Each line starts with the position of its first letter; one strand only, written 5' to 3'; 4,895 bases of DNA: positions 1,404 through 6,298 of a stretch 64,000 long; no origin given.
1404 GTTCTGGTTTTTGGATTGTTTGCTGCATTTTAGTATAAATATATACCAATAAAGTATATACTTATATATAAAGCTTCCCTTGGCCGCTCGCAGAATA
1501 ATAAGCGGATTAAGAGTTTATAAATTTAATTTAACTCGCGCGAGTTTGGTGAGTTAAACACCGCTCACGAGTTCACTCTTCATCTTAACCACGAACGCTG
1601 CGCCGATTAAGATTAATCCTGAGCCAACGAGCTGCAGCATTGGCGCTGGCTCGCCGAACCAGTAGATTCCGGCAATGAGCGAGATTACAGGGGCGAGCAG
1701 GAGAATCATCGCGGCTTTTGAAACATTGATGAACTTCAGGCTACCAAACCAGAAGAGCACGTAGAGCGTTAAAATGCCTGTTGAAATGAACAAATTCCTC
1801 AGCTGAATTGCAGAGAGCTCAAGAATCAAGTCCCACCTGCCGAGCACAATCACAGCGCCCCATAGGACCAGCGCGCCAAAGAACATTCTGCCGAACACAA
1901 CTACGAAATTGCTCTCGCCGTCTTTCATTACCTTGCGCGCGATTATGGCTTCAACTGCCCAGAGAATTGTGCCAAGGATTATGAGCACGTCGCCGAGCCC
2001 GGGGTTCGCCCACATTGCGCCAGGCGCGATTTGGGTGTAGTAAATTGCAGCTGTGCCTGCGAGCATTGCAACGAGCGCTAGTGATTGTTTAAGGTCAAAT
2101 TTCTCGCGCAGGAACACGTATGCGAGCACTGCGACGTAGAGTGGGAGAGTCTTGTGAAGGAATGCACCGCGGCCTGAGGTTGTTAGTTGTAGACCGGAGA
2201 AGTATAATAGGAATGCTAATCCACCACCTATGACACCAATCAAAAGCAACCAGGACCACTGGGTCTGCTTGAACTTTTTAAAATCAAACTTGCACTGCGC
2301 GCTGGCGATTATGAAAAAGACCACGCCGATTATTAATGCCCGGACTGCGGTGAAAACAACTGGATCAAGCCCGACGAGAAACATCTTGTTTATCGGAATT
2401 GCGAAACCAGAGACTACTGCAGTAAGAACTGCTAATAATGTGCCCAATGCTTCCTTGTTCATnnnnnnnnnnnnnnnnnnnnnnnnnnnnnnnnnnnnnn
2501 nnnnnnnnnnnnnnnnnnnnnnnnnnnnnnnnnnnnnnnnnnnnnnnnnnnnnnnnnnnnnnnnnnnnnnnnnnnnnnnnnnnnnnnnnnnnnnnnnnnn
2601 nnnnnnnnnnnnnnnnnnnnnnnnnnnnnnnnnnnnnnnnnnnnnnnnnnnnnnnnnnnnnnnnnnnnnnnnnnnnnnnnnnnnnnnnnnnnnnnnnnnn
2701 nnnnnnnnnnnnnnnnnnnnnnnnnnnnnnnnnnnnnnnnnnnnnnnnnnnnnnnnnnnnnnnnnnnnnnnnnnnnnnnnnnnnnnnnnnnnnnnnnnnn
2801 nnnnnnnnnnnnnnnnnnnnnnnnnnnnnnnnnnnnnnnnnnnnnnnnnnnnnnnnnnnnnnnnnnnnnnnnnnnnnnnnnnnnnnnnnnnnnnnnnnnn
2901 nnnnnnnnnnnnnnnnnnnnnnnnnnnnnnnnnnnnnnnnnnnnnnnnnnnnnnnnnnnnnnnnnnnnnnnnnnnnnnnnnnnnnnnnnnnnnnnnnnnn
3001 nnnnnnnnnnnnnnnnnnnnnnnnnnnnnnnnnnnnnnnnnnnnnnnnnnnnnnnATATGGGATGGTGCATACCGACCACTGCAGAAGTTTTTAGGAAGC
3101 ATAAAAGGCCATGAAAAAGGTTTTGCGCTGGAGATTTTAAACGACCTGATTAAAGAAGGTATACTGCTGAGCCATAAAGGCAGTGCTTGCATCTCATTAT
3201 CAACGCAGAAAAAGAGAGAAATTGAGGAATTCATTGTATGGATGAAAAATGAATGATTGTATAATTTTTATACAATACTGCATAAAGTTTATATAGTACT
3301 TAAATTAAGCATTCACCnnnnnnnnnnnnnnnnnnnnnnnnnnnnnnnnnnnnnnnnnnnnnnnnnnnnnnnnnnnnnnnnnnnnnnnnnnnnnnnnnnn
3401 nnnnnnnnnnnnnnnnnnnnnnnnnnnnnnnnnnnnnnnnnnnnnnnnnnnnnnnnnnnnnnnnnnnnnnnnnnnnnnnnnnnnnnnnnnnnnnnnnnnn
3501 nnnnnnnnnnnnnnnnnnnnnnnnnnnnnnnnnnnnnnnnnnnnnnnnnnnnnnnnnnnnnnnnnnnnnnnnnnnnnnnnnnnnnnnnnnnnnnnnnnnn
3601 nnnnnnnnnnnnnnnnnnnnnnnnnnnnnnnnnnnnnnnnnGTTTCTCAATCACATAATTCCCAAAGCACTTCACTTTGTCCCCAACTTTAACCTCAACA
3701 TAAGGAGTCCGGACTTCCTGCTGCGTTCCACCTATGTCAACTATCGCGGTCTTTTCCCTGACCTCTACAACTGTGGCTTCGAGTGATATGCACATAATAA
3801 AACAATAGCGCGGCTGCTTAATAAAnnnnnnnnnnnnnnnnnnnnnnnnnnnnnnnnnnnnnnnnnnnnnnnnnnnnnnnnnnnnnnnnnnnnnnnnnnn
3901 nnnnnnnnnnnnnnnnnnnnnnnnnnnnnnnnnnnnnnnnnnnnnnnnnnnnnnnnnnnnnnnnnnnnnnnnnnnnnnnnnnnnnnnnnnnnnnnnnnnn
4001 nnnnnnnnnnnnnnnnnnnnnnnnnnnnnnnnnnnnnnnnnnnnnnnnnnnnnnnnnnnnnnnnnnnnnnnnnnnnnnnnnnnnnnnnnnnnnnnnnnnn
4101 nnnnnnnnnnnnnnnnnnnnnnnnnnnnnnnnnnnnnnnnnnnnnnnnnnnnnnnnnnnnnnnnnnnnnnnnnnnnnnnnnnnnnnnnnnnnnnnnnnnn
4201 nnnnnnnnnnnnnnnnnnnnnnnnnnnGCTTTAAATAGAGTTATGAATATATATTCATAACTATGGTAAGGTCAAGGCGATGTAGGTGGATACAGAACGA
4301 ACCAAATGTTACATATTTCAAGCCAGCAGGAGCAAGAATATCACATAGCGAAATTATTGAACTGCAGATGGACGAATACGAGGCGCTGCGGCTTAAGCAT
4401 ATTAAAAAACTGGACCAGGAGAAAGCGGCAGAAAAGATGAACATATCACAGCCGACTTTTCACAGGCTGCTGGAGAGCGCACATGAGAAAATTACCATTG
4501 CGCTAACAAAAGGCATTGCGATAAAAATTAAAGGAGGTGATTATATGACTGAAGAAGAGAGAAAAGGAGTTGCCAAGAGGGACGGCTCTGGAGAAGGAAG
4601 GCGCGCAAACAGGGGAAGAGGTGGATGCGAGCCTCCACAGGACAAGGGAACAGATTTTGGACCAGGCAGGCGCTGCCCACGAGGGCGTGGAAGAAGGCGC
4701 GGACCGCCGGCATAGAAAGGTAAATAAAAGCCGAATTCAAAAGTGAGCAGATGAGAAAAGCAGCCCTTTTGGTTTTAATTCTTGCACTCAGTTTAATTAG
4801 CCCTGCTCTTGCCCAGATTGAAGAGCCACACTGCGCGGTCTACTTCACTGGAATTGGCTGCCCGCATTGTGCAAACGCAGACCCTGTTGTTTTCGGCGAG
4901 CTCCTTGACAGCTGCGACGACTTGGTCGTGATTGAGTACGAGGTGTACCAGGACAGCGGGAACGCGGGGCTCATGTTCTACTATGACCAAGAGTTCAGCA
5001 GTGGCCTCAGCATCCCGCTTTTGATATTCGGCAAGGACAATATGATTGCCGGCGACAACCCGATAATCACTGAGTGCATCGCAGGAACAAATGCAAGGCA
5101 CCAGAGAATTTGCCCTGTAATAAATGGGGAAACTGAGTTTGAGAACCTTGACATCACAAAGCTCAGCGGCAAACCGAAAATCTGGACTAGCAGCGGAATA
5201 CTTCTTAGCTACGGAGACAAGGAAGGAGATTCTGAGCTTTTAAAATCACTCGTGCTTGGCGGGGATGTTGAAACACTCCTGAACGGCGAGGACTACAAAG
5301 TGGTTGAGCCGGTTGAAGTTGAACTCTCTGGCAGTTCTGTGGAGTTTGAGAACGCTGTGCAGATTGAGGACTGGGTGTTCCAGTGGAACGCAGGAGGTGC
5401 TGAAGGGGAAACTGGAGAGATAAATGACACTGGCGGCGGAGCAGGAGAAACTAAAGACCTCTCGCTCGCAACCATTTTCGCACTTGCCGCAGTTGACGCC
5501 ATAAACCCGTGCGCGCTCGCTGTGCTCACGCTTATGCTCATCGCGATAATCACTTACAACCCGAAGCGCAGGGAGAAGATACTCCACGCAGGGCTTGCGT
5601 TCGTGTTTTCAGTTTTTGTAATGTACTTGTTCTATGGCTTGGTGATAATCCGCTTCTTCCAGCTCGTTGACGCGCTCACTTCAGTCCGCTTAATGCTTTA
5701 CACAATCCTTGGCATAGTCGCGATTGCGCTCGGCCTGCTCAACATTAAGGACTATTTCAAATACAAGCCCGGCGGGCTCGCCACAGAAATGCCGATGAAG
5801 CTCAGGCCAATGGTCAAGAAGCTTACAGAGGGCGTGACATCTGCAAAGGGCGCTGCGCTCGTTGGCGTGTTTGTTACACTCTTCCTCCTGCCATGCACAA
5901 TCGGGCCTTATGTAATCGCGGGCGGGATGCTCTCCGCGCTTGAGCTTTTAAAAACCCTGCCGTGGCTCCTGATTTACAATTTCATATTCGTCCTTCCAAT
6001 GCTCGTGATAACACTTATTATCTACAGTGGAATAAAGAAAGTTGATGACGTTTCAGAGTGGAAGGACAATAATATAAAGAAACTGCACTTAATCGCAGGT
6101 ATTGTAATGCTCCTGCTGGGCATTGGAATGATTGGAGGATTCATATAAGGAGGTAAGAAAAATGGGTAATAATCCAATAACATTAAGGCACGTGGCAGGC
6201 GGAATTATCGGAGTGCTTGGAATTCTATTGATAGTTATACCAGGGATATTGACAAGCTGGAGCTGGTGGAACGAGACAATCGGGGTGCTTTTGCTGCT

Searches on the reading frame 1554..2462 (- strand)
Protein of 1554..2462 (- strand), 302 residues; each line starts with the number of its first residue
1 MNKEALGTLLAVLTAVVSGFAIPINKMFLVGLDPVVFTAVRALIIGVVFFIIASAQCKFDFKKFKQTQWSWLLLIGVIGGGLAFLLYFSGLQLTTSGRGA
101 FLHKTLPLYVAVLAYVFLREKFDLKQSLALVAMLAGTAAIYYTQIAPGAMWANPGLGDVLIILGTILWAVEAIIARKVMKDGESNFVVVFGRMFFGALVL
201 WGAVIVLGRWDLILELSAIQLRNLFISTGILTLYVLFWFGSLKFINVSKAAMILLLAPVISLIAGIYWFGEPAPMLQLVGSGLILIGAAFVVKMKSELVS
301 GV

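Call 53: search_protein_families(library=pfam, proteins=[window:1554-2462:-], max_evalue=0.0001)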
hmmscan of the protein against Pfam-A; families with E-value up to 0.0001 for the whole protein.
window:1554-2462:- (302 aa): 1 family
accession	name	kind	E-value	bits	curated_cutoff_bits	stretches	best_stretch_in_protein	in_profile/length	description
PF00892.27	EamA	-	1.7e-41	142.1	28.2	2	6-141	2-134/135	EamA-like transporter family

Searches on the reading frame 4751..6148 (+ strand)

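Call 53: search_protein_families(library=pfam, proteins=[window:4751-6148:+], max_evalue=0.0001)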
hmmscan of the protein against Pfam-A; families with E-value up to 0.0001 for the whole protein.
window:4751-6148:+ (465 aa): 1 family
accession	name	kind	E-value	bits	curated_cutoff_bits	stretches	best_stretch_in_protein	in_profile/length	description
PF11139.14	SfLAP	-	2.5e-09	37.3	35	1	243-458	2-205/213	Sap, sulfolipid-1-addressing protein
